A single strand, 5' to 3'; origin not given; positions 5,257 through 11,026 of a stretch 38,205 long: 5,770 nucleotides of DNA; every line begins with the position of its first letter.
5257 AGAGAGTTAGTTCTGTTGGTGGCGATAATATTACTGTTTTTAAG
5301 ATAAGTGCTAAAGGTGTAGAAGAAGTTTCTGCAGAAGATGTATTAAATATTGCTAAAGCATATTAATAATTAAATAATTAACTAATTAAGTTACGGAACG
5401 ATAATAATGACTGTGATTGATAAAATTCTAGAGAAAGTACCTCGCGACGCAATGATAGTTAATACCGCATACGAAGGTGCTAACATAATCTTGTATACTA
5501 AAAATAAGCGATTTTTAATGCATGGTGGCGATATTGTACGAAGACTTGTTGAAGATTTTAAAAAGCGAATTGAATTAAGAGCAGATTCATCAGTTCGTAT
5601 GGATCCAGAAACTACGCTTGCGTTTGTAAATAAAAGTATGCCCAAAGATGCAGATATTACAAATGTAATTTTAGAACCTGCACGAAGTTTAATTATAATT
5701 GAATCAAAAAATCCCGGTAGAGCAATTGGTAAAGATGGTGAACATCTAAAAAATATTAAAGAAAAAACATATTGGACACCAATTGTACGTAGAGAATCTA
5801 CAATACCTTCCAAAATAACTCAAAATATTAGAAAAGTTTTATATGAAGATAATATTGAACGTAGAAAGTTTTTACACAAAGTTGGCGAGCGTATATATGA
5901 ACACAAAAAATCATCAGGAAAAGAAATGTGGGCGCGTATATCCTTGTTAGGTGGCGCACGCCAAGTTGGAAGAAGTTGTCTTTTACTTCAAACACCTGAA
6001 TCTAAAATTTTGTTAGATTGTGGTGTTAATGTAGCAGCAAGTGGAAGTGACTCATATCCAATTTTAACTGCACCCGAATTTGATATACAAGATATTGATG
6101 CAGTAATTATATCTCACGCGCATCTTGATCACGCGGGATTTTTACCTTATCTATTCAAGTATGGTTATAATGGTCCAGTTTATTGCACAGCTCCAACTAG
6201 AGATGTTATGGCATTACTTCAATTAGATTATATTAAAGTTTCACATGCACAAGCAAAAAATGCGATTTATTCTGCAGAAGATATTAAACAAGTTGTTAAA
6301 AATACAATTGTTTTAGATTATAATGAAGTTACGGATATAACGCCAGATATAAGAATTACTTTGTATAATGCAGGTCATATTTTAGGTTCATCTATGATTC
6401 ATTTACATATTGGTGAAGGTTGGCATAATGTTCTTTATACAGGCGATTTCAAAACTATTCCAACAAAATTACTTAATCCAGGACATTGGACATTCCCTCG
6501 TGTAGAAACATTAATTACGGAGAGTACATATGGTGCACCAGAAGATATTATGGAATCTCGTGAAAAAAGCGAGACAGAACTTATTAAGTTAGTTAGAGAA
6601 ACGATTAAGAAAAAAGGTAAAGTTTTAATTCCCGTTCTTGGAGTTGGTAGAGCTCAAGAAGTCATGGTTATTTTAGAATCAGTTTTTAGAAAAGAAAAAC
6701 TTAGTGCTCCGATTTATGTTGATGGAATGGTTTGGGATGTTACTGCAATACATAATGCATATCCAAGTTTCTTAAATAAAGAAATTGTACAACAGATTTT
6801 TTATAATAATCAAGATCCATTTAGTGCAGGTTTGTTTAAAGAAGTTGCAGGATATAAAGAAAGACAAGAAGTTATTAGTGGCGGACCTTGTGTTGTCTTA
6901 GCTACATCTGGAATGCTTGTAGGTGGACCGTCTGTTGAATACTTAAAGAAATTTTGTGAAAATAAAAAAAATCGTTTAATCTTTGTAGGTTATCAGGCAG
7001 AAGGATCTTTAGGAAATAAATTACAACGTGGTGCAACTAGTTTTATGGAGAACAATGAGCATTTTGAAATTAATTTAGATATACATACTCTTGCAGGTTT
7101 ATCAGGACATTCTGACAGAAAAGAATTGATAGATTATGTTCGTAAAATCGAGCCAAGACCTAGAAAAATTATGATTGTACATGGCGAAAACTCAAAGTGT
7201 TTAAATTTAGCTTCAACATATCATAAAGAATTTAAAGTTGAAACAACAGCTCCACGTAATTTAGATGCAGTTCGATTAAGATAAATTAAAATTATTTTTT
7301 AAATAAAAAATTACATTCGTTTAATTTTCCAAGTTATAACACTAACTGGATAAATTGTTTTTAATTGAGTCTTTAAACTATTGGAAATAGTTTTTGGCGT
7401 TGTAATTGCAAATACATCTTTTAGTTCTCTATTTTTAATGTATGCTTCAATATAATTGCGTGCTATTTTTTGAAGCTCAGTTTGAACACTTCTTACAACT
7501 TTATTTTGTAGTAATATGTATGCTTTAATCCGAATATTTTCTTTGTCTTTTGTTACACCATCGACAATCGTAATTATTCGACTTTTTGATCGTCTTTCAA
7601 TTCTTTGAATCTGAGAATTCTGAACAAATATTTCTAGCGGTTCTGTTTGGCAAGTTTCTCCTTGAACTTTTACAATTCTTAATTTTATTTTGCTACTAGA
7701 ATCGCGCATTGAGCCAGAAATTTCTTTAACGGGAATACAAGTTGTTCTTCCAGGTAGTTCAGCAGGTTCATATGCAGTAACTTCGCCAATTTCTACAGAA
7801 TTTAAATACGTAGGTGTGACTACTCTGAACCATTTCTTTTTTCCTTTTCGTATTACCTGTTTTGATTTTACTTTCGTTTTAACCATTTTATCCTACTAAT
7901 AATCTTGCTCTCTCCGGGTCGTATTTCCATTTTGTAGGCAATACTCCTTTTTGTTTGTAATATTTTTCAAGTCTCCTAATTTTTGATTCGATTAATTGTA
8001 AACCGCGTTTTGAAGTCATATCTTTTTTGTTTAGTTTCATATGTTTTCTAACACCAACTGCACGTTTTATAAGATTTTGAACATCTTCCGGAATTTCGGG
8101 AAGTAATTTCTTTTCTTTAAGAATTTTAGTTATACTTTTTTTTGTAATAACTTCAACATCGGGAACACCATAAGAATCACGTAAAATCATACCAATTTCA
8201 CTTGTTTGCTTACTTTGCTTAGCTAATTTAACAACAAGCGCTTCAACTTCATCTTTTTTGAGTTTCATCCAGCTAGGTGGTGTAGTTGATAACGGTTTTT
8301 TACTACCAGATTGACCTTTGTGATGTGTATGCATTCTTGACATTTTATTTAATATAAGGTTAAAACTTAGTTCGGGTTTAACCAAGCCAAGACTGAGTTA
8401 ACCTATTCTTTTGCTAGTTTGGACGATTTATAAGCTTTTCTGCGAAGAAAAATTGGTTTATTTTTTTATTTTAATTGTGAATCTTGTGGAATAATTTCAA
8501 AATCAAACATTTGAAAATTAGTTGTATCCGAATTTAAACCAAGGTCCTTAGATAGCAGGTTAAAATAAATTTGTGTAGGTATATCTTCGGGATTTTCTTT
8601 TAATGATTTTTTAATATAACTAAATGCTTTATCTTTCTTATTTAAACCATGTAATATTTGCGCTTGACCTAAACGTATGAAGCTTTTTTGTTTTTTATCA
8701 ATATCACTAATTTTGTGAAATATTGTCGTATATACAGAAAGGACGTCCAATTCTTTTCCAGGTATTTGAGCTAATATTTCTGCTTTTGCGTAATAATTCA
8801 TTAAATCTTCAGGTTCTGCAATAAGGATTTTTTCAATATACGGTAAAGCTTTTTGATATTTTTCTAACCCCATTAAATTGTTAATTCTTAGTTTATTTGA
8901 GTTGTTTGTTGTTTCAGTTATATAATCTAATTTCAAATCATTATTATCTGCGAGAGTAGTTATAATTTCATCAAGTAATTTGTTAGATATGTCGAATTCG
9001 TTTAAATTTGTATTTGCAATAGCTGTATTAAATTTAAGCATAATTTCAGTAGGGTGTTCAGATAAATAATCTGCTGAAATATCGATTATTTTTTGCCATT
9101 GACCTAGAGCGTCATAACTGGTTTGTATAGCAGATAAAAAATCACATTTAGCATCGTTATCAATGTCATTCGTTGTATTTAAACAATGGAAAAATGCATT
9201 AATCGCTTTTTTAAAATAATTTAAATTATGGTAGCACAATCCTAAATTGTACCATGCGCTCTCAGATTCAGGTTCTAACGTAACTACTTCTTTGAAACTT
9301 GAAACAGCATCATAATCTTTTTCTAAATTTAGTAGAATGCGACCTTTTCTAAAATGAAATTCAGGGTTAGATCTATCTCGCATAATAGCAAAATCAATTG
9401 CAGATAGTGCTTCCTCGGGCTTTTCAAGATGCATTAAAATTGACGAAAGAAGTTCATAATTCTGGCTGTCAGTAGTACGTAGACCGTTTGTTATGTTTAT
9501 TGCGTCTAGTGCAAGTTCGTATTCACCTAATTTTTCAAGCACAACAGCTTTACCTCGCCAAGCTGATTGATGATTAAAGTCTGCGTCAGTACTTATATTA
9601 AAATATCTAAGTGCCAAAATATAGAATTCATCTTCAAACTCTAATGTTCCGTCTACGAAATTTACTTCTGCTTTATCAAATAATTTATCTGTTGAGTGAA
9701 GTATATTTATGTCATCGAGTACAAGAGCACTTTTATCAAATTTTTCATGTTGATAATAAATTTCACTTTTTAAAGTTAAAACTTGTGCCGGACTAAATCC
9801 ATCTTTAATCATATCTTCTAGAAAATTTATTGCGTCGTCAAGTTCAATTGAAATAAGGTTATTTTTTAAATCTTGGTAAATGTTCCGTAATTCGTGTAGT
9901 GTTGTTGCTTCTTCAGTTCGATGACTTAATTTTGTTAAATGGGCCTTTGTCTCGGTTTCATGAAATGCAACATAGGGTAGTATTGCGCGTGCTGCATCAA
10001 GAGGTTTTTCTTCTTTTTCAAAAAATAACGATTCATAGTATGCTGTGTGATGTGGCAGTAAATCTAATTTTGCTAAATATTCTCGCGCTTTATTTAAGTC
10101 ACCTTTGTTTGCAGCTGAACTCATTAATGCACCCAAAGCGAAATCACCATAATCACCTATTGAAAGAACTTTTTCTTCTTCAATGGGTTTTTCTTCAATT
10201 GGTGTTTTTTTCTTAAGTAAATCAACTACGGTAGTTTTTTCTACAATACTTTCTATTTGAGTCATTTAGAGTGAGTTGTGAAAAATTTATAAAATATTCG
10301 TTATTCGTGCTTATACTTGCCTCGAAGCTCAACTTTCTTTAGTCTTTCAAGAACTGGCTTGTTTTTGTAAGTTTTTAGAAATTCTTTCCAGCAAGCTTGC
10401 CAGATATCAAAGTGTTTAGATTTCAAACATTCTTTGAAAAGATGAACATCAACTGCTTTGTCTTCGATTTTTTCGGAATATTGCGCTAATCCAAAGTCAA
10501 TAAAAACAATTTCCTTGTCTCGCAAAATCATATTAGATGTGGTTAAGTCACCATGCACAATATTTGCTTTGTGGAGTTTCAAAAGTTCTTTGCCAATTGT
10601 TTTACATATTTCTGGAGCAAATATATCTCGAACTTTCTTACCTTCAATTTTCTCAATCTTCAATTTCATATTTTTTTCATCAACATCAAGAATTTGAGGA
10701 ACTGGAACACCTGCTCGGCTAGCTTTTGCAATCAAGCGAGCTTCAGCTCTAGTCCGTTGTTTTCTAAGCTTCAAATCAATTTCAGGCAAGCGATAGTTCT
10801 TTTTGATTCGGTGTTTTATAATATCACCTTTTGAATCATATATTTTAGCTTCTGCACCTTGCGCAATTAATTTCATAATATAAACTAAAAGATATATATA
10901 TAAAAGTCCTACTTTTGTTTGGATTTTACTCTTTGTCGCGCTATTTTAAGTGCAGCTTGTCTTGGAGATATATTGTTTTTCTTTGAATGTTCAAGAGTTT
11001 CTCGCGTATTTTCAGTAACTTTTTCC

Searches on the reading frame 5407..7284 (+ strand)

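Call 36: search_protein_families(library=pfam, proteins=[window:5407-7284:+], max_evalue=0.001)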
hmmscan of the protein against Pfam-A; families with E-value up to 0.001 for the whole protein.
window:5407-7284:+ (625 aa): 8 families
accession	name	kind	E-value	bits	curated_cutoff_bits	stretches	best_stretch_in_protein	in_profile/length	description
PF10996.14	Beta-Casp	-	1.8e-29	103.1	27.7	1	416-539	1-120/120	Beta-Casp domain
PF16661.11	Lactamase_B_6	-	5.2e-18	65.6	27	1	193-359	1-173/193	Metallo-beta-lactamase superfamily domain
PF17214.9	KH_TffA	-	1.4e-17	63.9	22.6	1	3-64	7-68/68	Transcription termination factor FttA, KH domain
PF07521.17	RMMBL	-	1.4e-15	57.4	21.6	1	554-616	3-63/63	Zn-dependent metallo-hydrolase RNA specificity domain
PF00753.33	Lactamase_B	-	4.7e-15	56.5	22.7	1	188-373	5-162/196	Metallo-beta-lactamase superfamily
PF12706.13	Lactamase_B_2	-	1.1e-10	41.9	27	1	200-355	2-150/200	Beta-lactamase superfamily domain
PF07650.23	KH_2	-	2.6e-06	27.6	22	1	73-120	5-53/78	KH domain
PF13483.12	Lactamase_B_3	-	0.0004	20.8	24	0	187-243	5-50/160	Beta-lactamase superfamily domain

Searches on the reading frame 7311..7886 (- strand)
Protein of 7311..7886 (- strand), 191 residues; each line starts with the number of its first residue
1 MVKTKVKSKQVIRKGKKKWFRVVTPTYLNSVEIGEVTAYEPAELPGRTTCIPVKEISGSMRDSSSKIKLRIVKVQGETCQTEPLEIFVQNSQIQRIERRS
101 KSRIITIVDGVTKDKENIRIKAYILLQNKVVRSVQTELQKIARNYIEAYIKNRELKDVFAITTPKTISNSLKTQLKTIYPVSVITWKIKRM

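Call 36: search_protein_families(library=pfam, proteins=[window:7311-7886:-], max_evalue=0.001)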
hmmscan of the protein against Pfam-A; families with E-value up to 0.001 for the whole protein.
window:7311-7886:- (191 aa): 1 family
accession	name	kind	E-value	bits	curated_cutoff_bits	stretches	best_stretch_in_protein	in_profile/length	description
PF01015.23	Ribosomal_S3Ae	-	7.2e-29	101.1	29.3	1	14-185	10-182/191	Ribosomal S3Ae family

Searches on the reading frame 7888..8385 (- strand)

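Call 103: search_protein_families(library=pfam, proteins=[window:7888-8385:-], max_evalue=0.0001)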
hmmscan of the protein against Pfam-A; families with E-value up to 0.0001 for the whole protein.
window:7888-8385:- (165 aa): 2 families
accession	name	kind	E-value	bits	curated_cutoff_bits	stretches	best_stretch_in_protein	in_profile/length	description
PF08069.17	Ribosomal_S13_N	-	4.2e-26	91.2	25.4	1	15-74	1-60/60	Ribosomal S13/S15 N-terminal domain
PF00312.27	Ribosomal_S15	-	3e-17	63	31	1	87-162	3-80/81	Ribosomal protein S15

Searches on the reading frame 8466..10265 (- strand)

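Call 36: search_protein_families(library=pfam, proteins=[window:8466-10265:-], max_evalue=0.001)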
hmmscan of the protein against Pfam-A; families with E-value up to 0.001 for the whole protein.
window:8466-10265:- (599 aa): 15 families
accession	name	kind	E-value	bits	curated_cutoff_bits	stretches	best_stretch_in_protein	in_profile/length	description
PF07719.23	TPR_2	-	8.6e-19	66.5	27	0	337-358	3-24/34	Tetratricopeptide repeat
PF13181.12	TPR_8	-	1.6e-16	59.4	25.7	1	336-362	2-28/34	Tetratricopeptide repeat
PF13432.12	TPR_16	-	6.7e-16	58.9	32.7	0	319-359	15-54/65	Tetratricopeptide repeat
PF00515.34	TPR_1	-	6.4e-15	54.7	27.8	0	337-360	3-26/34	Tetratricopeptide repeat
PF13428.12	TPR_14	-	6.9e-13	48.3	23.5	0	302-342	2-42/44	Tetratricopeptide repeat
PF14559.12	TPR_19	-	1.3e-09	38.7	25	0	319-357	9-47/68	Tetratricopeptide repeat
PF12895.13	ANAPC3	-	3.9e-09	37.1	27.2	0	298-360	20-81/82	Anaphase-promoting complex, cyclosome, subunit 3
PF13371.12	TPR_9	-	1.5e-08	35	35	0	327-364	21-58/73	Tetratricopeptide repeat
PF13431.12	TPR_17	-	3.7e-08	33.5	24.4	0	324-349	2-27/34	Tetratricopeptide repeat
PF13176.12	TPR_7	-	6.1e-08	32.6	27.9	0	337-367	1-31/36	Tetratricopeptide repeat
PF13174.12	TPR_6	-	4.5e-07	30.5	26.3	0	305-334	4-33/33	Tetratricopeptide repeat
PF23914.1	TPR_CcmH_CycH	-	1.4e-06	28.6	42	0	331-436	46-149/158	Cytochrome c-type biogenesis protein H TPR domain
PF13424.12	TPR_12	-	3.8e-05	24.2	30.1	0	235-254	5-24/77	Tetratricopeptide repeat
PF25060.1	ARM_TT21_2nd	-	7.4e-05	22.8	27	0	478-563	8-91/270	Tetratricopeptide repeat protein 21 second ARM domain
PF13414.12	TPR_11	-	8.5e-05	22.6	26.8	0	309-348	2-41/42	TPR repeat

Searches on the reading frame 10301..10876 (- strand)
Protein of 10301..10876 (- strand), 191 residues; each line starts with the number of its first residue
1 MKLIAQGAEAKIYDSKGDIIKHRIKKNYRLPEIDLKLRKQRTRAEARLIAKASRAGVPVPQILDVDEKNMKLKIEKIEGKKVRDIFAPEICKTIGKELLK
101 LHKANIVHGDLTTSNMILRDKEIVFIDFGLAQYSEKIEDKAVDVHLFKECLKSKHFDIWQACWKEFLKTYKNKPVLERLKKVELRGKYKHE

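Call 36: search_protein_families(library=pfam, proteins=[window:10301-10876:-], max_evalue=0.001)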
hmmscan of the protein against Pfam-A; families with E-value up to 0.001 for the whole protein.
window:10301-10876:- (191 aa): 8 families
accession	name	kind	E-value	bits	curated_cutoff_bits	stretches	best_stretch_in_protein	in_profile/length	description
PF01163.29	RIO1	-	5.1e-10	39.7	22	1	34-135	47-153/187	RIO domain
PF01636.29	APH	-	1.1e-09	38.9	23.2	1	106-135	170-201/239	Phosphotransferase enzyme family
PF06293.20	Kdo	-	6.2e-09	36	21.3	1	23-170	43-207/207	Lipopolysaccharide kinase (Kdo/WaaP) family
PF00069.31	Pkinase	-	3e-06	27.3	31.7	1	83-136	96-150/263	Protein kinase domain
PF03109.22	ABC1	-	2.6e-05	23.9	22.9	1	32-138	107-221/244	ABC1 atypical kinase-like domain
PF07714.23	PK_Tyr_Ser-Thr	-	7.8e-05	22.5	23.1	1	89-138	106-156/258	Protein tyrosine and serine/threonine kinase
PF01633.27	Choline_kinase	-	0.00051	19.9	29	0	106-135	164-195/300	Choline/ethanolamine kinase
PF06176.17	WaaY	-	0.00061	19.9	20.3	1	73-135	121-185/229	Lipopolysaccharide core biosynthesis protein (WaaY)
